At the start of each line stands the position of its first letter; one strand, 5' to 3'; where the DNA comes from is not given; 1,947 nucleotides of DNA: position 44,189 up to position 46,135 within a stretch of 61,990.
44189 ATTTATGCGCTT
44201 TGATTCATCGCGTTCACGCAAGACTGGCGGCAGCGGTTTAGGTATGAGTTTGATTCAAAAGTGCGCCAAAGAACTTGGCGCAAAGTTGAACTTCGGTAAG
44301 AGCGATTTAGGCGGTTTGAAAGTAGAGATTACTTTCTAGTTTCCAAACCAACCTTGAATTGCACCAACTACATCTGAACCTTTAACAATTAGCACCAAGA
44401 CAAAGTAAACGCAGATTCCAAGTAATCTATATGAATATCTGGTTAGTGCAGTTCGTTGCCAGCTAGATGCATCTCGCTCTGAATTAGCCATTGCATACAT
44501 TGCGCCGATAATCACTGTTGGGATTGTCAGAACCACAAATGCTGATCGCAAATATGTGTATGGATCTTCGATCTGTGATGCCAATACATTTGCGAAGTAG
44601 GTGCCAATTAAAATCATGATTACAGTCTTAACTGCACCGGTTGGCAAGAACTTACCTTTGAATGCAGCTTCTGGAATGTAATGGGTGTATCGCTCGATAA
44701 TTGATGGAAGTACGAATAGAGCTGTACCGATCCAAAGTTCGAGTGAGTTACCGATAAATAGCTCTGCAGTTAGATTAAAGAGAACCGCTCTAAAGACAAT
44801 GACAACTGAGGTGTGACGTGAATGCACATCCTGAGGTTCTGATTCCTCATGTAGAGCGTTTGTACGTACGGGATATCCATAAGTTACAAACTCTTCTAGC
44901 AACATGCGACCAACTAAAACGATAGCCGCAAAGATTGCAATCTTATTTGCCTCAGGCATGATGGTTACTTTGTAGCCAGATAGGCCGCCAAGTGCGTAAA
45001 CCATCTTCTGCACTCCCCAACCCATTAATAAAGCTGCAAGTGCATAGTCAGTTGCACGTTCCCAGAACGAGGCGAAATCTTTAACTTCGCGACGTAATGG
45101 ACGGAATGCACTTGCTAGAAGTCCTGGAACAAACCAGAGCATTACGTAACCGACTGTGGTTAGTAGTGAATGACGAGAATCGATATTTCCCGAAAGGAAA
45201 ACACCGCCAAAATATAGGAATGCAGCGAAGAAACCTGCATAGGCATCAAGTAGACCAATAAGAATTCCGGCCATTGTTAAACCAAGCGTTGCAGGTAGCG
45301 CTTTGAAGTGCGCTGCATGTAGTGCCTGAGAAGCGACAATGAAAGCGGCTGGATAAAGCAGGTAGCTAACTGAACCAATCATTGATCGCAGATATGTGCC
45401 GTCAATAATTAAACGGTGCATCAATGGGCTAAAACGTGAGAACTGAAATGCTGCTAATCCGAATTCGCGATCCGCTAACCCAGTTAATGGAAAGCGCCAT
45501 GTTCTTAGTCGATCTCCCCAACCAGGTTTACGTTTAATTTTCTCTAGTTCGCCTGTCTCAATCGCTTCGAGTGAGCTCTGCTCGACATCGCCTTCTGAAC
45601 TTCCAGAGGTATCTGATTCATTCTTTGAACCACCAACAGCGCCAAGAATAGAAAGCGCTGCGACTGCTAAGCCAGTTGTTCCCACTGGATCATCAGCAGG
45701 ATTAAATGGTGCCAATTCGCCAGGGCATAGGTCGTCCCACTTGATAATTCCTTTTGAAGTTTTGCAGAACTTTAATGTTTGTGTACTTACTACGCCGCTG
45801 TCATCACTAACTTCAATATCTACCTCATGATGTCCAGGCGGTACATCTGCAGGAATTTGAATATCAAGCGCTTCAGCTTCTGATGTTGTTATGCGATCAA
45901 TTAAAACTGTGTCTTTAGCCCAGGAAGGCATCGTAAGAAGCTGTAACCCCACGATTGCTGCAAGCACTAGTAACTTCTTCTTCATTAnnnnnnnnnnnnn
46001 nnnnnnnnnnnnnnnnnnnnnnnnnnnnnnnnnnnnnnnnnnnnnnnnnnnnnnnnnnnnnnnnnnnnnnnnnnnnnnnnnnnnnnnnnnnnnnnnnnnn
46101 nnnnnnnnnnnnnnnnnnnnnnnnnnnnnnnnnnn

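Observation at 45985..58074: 12.1-kb gene for a 4029-aa secreted mosaic repeat protein wedged between rplJL and rpoBC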

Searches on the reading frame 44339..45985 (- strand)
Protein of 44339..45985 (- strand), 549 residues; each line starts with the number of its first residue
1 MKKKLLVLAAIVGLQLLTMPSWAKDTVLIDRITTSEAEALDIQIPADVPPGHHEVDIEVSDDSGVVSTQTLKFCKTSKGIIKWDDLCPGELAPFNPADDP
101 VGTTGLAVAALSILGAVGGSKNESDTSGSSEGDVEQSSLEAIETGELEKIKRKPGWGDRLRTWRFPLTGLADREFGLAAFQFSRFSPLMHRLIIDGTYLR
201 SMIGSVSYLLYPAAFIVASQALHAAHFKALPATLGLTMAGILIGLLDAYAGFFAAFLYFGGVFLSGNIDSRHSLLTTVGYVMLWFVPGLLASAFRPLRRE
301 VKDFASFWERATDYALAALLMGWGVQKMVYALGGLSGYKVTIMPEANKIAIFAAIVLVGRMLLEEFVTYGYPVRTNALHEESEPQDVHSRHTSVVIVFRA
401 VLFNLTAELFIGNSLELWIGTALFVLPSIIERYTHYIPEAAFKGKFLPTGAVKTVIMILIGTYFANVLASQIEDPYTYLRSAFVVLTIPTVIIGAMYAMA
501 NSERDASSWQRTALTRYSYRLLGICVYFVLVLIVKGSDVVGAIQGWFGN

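Call 5: search_protein_families(library=pfam, proteins=[window:44339-45985:-], max_evalue=0.01)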
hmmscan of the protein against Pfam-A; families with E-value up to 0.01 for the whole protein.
window:44339-45985:- (549 aa): 1 family
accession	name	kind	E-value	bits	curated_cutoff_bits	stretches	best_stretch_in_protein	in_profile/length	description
PF15418.12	DUF4625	-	0.0096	16.6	27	0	36-67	91-122/131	Domain of unknown function (DUF4625)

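Call 14: find_homologous_proteins(query=window:44339-45985:-)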
Query window:44339-45985:- (549 aa): 69 proteins with E <= 0.001 among 8000 candidates.
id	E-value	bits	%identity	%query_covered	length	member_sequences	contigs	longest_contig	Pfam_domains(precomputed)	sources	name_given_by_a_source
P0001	0.0e+0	1191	97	100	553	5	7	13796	-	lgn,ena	-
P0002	5.3e-287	971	79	100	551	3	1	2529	-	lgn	-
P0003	3.1e-278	942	76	99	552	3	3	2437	-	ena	-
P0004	1.1e-250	851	68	100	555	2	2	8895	-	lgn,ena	-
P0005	7.5e-250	848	68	99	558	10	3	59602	-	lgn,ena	-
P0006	4.7e-177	608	50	100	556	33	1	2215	-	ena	-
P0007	1.5e-172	593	49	99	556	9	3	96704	-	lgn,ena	-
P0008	9.7e-172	591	51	99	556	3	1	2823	-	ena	-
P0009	5.9e-171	588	49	100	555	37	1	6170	-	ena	-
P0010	2.4e-170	586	50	99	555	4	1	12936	-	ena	-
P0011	5.7e-170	585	49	100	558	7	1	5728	-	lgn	-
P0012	1.3e-169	584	48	99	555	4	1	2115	-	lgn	-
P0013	2.6e-169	583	50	99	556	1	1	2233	-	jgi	jgi:hypothetical protein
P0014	1.3e-168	580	48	100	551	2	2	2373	-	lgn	-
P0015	1.0e-167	577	48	100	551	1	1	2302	-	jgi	jgi:hypothetical protein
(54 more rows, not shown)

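Call 15: find_encoding_contigs(protein=P0001, flank=10000, max_places=5)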
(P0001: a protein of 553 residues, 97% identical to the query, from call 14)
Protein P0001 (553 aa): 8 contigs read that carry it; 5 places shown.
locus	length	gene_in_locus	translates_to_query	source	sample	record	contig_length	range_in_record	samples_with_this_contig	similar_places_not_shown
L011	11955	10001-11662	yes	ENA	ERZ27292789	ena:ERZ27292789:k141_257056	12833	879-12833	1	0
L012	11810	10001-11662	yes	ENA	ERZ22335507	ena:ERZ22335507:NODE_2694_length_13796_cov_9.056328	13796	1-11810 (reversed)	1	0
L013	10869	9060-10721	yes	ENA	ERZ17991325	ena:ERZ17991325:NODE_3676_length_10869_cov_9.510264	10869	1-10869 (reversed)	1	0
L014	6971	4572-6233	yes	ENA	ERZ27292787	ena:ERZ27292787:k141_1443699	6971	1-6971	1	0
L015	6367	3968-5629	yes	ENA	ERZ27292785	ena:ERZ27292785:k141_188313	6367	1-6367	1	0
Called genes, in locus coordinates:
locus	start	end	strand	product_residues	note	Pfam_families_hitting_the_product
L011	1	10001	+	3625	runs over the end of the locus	?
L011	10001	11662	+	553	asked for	-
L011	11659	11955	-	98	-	?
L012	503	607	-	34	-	-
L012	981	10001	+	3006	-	-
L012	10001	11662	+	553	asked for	-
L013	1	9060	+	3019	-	?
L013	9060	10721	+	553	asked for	-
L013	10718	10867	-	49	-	?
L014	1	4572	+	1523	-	?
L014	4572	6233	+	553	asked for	-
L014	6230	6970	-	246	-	?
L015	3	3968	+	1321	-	?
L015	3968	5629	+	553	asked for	-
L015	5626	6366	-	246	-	?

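Call 16: find_encoding_contigs(protein=P0005, flank=10000, max_places=3)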
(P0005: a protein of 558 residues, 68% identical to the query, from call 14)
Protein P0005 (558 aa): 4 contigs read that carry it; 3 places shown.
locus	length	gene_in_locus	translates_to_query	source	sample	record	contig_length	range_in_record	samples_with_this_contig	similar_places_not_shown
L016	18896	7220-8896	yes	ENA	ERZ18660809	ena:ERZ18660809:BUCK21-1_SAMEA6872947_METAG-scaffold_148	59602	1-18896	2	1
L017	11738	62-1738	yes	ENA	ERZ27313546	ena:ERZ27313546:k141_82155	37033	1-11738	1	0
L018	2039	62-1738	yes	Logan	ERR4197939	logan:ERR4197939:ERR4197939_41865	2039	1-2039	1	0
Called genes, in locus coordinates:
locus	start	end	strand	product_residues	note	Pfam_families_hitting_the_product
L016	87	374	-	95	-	-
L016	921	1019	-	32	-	-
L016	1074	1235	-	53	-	-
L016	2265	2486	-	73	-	-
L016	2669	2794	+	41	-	-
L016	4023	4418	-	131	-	-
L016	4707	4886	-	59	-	-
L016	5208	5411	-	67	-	-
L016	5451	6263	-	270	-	-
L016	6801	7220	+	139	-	-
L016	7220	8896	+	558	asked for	-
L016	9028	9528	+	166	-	PF08768:THAP4_heme-bd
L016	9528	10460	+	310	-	PF06089:Asparaginase_II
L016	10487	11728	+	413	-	PF20706:GT4-conflict, PF13439:Glyco_transf_4, PF13579:Glyco_trans_4_4, PF00534:Glycos_transf_1, PF13692:Glyco_trans_1_4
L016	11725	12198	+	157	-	PF10722:YbjN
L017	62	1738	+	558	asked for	-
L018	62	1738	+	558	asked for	-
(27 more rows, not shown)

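Call 17: find_encoding_contigs(protein=P0007, flank=10000, max_places=3)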
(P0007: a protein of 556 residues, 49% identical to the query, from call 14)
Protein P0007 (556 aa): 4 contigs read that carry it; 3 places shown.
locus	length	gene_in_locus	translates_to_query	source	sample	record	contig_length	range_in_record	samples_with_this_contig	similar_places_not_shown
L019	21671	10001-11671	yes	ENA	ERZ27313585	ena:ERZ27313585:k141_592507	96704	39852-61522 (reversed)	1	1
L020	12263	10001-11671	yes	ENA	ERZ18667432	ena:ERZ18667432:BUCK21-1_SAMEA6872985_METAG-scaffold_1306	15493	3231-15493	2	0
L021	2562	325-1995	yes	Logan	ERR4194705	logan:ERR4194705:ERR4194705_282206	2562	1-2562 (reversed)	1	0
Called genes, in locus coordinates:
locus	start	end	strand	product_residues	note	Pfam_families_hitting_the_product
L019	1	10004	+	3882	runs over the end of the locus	-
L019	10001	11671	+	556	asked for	-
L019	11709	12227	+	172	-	PF05960:DUF885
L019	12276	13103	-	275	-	PF08379:Bact_transglu_N, PF01841:Transglut_core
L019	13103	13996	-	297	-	PF04168:Alpha-E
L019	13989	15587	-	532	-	PF04174:CP_ATPgrasp_1, PF14403:CP_ATPgrasp_2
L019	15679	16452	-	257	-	PF00551:Formyl_trans_N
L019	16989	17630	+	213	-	PF04234:CopC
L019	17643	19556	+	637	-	PF05425:CopD, PF09678:Caa3_CtaG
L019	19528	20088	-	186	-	PF01812:5-FTHF_cyc-lig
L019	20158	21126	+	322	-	PF00994:MoCF_biosynth, PF03454:MoeA_C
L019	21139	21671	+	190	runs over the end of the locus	PF13302:Acetyltransf_3, PF00583:Acetyltransf_1 (weak), PF13420:Acetyltransf_4 (weak)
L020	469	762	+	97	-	-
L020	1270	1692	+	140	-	-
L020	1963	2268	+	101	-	-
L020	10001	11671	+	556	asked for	-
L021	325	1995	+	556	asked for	-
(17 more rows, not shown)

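Call 20: find_related_loci(query=A1, collection=genome_contigs, flank=10000)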
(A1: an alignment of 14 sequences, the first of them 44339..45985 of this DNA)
Query A1 (549 aa) in genome_contigs; peptide patterns used: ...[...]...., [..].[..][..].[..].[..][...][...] (x = any residue, [..] = any of these).
130 stretches matched a pattern; 60 encode a relative of the query (tblastn E <= 1e-3); 60 distinct loci.
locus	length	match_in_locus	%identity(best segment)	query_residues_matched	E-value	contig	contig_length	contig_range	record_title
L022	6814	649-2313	50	1-549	0e+0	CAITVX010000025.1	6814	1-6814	MAG: uncultured actinobacterium isolate Umea2p2_bin-1367 genome assembly, contig: bin-1367:25/39, whole genome shotgun s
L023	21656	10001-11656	50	1-546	1e-171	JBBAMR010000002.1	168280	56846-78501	MAG: Candidatus Nanopelagicaceae bacterium isolate EUL_094 ctg2-EUL_094, whole genome shotgun sequence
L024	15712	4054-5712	49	1-547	1e-162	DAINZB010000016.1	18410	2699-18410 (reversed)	MAG TPA_asm: Candidatus Nanopelagicaceae bacterium isolate CTOTU22346 NODE_635_length_18410_cov_12.222610, whole genome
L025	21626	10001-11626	41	20-541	2e-120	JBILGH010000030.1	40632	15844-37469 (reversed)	MAG: Candidatus Planktophila sp. isolate ME2016-09-23_3300044730_group7_bin67 Rohwer_bin325_scaffold_261_c1, whole genom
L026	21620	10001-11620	41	20-539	4e-120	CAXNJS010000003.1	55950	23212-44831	MAG: Candidatus Planktophila sp. isolate MsH-01oct19-84 genome assembly, contig: MsH-01oct19-C805, whole genome shotgun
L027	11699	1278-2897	40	20-539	5e-120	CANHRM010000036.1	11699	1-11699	MAG: Actinobacteria bacterium isolate RE-4nov15-294 genome assembly, contig: RE-4nov15-C9195, whole genome shotgun seque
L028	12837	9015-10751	39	1-545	6e-120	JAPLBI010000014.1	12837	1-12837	MAG: Actinomycetota bacterium isolate LacPavin_0818_WC55_MAG_48_7b LacPavin_0818_WC55_scaffold_459956, whole genome shot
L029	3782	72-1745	41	1-539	3e-122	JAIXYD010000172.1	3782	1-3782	MAG: Streptomycetaceae bacterium isolate D4_MAG_00080 pond_D4_MAG_00080_000000000165, whole genome shotgun sequence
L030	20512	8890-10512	41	19-539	1e-119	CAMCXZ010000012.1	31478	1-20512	MAG: Bifidobacterium breve isolate MiE-16apr19-227 genome assembly, contig: MiE-16apr19-C2378, whole genome shotgun sequ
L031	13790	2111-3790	41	1-539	3e-119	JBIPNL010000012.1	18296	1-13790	MAG: Candidatus Planktophila sp. isolate ME2018-06-05_3300043470_group8_bin118 Rohwer_bin332_scaffold_2633_c1, whole gen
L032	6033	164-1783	39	20-539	1e-118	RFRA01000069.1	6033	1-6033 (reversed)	MAG: Actinomycetota bacterium isolate WB4_2_0618 contig_100_68, whole genome shotgun sequence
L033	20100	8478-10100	41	19-539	2e-118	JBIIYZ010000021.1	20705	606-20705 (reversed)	MAG: Candidatus Planktophila sp. isolate ME2005-11-08_3300042400_group2_bin168 Rohwer_bin273_scaffold_1400_c1, whole gen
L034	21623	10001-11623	39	19-539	3e-116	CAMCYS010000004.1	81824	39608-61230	MAG: Bifidobacterium breve isolate MiE-22jul19-154 genome assembly, contig: MiE-22jul19-C181, whole genome shotgun seque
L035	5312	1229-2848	40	20-539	2e-115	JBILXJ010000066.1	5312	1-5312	MAG: Candidatus Planktophila sp. isolate ME2018-10-24_3300044533_group8_bin128 Rohwer_bin340_scaffold_15239_c1, whole ge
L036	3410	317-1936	40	20-539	4e-116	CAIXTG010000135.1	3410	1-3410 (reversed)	MAG: uncultured actinobacterium isolate UppL4_bin-798 genome assembly, contig: bin-798:135/226, whole genome shotgun seq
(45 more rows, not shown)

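Call 23: search_protein_families(library=ncbifam, proteins=[window:44339-45985:-], max_evalue=1)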
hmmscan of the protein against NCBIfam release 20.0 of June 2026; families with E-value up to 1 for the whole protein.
window:44339-45985:- (549 aa): 0 families

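Call 47: predict_structure(alignment_id=A2)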
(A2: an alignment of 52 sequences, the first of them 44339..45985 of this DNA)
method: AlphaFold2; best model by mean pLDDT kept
length: 549 residues; sequences in the alignment: 52
mean_pLDDT: 70.0   pTM: 0.66
mean pLDDT of the five models: 70.0, 67.8, 66.0, 59.6, 58.3
residues with pLDDT >= 90: 52; 70-90: 245; 50-70: 194; < 50: 58
segments of 3 or more residues with pLDDT < 50: 18-28, 112-148, 505-507
pLDDT, mean of each block of 10 residues (from residue 1): 75 63 44 52 65 67 66 69 60 63 58 41 24 26 40 79 81 83 72 85 88 94 85 88 93 93 84 82 87 64 68 79 83 74 85 91 86 80 56 68 70 78 77 60 54 68 73 73 75 69 50 67 72 65 60
secondary structure, 60 per line:
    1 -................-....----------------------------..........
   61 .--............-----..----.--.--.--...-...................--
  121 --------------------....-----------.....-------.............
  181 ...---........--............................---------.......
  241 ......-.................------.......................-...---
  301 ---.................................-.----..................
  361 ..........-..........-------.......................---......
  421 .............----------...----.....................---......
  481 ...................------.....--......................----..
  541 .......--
elements in order: H2-17 H19-22 E51-61 E64-75 H100-118 H141-144 H156-160 H168-183 H187-194 H197-224 H234-246 H248-264 H271-293 H304-336 H343-370 H372-381 H389-411 H415-433 H451-471 H475-499 H506-510 H513-534 H539-547

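Call 50: fold_search(model_id=the predicted structure, library=pdb)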
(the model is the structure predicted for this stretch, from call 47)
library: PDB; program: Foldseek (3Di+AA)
matches with E <= 10: 264; with E <= 0.001: 0
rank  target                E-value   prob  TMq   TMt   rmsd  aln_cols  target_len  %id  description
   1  9jrm                  3.3e-02  0.35  0.14  0.18  21.2       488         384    9  outward-open hSLC19A1 + 2'3'-CDAS (released 2025-02-26)
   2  6rw3_C                8.9e-02  0.18  0.14  0.16  24.9       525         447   10  The molecular basis for sugar import in malaria parasites. (released 2020-01-29)
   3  4pyp                  1.1e-01  0.18  0.15  0.18  22.7       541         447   12  Crystal structure of the human glucose transporter GLUT1 (released 2014-05-21)
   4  28vj_B                1.3e-01  0.25  0.15  0.20  19.3       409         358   14  NorA bound to miniprotein I-23 (released 2026-04-08)
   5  9g9o_A                1.6e-01  0.13  0.12  0.14  23.8       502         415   14  Lipid III flippase WzxE with NB10 and NB7 nanobodies in outward-facing conformation - crystal 2 (released 2025-01-22)
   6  8zl2_A                1.6e-01  0.11  0.12  0.12  25.7       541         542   11  Cryo-EM structure of the Drosophila INDY (DIDS-bound asymmetric, pH 6) (released 2025-01-29)
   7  9g9m_A                1.7e-01  0.11  0.11  0.13  22.2       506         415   16  Lipid III flippase WzxE with NB10 and NB7 nanobodies in outward-facing conformation - crystal 1 (released 2025-01-22)
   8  4zwb_A                2.0e-01  0.14  0.15  0.16  22.1       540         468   12  Crystal structure of maltose-bound human GLUT3 in the outward-occluded conformation at 2.4 angstrom (released 2015-07-22)
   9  9j9z_A                2.1e-01  0.07  0.09  0.09  27.0       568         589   12  Cryo-EM structure of Outward state Anhydromuropeptide permease (AmpG) complex with GlcNAc-1,6-anhMurNAc (released 2025-07-16)
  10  5xjj                  2.7e-01  0.13  0.14  0.16  22.9       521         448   11  Crystal structure of a MATE family protein (released 2017-09-20)
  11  6m20_C                2.8e-01  0.15  0.16  0.18  23.7       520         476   11  Crystal structure of Plasmodium falciparum hexose transporter PfHT1 bound with glucose (released 2020-09-09)
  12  6tha                  2.8e-01  0.13  0.15  0.17  21.4       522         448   13  Crystal structure of human sugar transporter GLUT1 (SLC2A1) in the inward conformation (released 2020-11-25)
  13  7spt                  3.0e-01  0.12  0.14  0.16  22.9       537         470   13  Crystal structure of exofacial state human glucose transporter GLUT3 (released 2022-05-18)
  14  7crz                  3.2e-01  0.12  0.14  0.16  22.9       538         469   13  Crystal structure of human glucose transporter GLUT3 bound with C3361 (released 2021-01-13)
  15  5c65_A                3.5e-01  0.12  0.15  0.17  23.5       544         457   13  Structure of the human glucose transporter GLUT3 / SLC2A3 (released 2015-07-08)
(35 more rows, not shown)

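Call 51: search_protein_families(library=pfam, alignment_id=A1, max_evalue=5)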
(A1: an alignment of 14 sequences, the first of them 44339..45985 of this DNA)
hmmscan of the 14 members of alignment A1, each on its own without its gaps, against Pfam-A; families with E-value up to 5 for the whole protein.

A. member 1, window:44339-45985:- (549 aa): 5 families
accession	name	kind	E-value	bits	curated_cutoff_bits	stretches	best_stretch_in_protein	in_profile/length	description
PF15418.12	DUF4625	-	0.0096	16.6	27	1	36-67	91-122/131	Domain of unknown function (DUF4625)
PF16967.11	TcfC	-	0.062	13.3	29.4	1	48-75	41-68/68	E-set like domain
PF11862.13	DUF3382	-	0.07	13.9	28.9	1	329-398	20-92/97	Domain of unknown function (DUF3382)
PF19077.6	Big_13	-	0.22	12.5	27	1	27-73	52-98/102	Bacterial Ig-like domain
PF15420.11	Abhydrolase_9_N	-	4.1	7.8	27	1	447-534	56-143/208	Alpha/beta-hydrolase family N-terminus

B. families by the number of members that match (of 14 scanned): 15 families
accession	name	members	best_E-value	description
PF15418.12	DUF4625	10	0.0012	Domain of unknown function (DUF4625)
PF19077.6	Big_13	6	0.0038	Bacterial Ig-like domain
PF21226.3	MalQ_N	6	0.0052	MalQ N-terminal beta sandwich domain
PF18004.6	RPN2_C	3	0.00066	26S proteasome regulatory subunit RPN2 C-terminal domain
PF01925.25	TauE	2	0.0028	Sulfite exporter TauE/SafE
PF09971.14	DUF2206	1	0.0044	Predicted membrane protein (DUF2206)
PF13301.11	DUF4079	1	0.016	Protein of unknown function (DUF4079)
PF16967.11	TcfC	1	0.062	E-set like domain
PF11862.13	DUF3382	1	0.07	Domain of unknown function (DUF3382)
PF12628.13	Inhibitor_I71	1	0.26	Falstatin, cysteine peptidase inhibitor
PF18562.6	CIDR1_gamma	1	0.3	Cysteine-Rich Interdomain Region 1 gamma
PF19293.4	CdaA_N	1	0.34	CdaA N-terminal transmembrane domain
PF06524.17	NOA36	1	3.1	NOA36 protein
PF15420.11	Abhydrolase_9_N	1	4.1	Alpha/beta-hydrolase family N-terminus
PF13493.11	DUF4118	1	4.4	Domain of unknown function (DUF4118)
